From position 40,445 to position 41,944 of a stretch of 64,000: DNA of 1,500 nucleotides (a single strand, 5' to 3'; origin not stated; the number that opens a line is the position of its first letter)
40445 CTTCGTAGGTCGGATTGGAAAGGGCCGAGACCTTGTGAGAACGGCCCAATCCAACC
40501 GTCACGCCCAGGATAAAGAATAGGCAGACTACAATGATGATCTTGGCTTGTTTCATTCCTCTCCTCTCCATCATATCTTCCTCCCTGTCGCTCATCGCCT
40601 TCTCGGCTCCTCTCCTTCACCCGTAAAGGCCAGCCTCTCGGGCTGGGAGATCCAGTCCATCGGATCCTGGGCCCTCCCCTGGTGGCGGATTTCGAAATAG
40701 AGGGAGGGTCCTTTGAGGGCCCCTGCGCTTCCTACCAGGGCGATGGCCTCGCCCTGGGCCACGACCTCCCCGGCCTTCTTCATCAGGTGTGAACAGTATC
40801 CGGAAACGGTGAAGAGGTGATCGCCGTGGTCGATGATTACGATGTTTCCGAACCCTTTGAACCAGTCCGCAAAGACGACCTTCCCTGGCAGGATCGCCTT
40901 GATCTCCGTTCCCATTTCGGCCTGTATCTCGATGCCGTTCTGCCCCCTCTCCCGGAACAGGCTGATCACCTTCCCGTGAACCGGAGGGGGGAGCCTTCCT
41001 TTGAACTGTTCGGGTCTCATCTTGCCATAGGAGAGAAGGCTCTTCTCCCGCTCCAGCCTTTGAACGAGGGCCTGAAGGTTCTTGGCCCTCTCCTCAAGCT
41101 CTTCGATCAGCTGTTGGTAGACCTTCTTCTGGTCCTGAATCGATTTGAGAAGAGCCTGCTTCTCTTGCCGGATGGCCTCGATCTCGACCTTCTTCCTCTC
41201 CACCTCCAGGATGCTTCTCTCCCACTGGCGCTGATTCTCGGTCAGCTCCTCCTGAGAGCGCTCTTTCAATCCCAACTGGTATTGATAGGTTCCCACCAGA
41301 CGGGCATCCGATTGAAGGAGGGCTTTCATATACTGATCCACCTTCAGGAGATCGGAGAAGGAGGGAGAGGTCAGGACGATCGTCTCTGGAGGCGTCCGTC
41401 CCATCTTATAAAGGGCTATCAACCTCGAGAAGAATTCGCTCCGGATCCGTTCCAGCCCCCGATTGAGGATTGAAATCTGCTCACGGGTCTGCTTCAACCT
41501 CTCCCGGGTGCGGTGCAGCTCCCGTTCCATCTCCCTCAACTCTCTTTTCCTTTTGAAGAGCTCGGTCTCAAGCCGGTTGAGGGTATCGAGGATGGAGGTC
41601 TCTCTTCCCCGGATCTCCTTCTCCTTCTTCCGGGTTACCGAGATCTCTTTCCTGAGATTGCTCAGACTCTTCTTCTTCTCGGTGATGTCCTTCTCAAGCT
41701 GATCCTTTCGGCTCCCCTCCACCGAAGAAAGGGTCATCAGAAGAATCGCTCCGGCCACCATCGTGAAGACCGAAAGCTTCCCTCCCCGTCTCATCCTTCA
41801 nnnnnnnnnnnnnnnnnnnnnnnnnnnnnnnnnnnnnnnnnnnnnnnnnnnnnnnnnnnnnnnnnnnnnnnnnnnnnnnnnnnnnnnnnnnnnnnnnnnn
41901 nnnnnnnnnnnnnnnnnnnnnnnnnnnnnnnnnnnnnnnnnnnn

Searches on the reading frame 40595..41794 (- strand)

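Call 48: search_protein_families(library=ncbifam, max_evalue=1e-8, proteins=[window:40595-41794:-])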
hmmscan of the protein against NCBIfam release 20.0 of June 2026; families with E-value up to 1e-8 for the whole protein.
window:40595-41794:- (400 aa): 12 families
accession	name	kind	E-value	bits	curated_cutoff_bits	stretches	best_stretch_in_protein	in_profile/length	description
NF008644.1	PRK11637.1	equivalog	1.5e-30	106.4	270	1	270-383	266-384/385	murein hydrolase activator EnvC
NF052530.1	Heli_ShapePgp3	exception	2.2e-16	59.8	300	1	287-384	169-266/270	peptidoglycan metallopeptidase Pgp3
NF040883.1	amid_act_ActS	equivalog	8.1e-16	58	375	1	271-384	120-235/242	amidase activator ActS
NF041208.1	celldiv_DipM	equivalog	8.6e-16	58.2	740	1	271-380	301-415/419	cell division endopeptidase DipM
NF050804.1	CellDivDipMCaul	equivalog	2e-14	53.3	900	1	265-377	504-621/634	cell division endopeptidase DipM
NF008123.1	PRK10871.1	equivalog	5.2e-14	52.4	311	1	271-384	249-364/365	murein hydrolase activator NlpD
NF052529.1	PG_M23_Pgp6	exception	1.2e-13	50.5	600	1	286-383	336-433/452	peptidoglycan metallopeptidase Pgp6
NF052336.1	PdgHdaseHSB100310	equivalog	1.3e-12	47.8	500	1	271-376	38-148/316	peptidoglycan hydrolase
NF008652.0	PRK11649.1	equivalog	2.5e-11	42.9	341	1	271-379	305-407/439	murein DD-endopeptidase MepM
NF047755.1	LIC_10271_M23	exception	2.1e-10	40.7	180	1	284-379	116-206/207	LIC_10271 family cell wall hydrolase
NF053825.1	PdgNdpepShyA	equivalog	2.8e-10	39.5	700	1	284-379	295-390/425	peptidoglycan DD-endopeptidase ShyA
NF053738.1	S2SprSpoIIQBc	equivalog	1.3e-09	38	250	1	285-385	122-226/232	stage II sporulation protein SpoIIQ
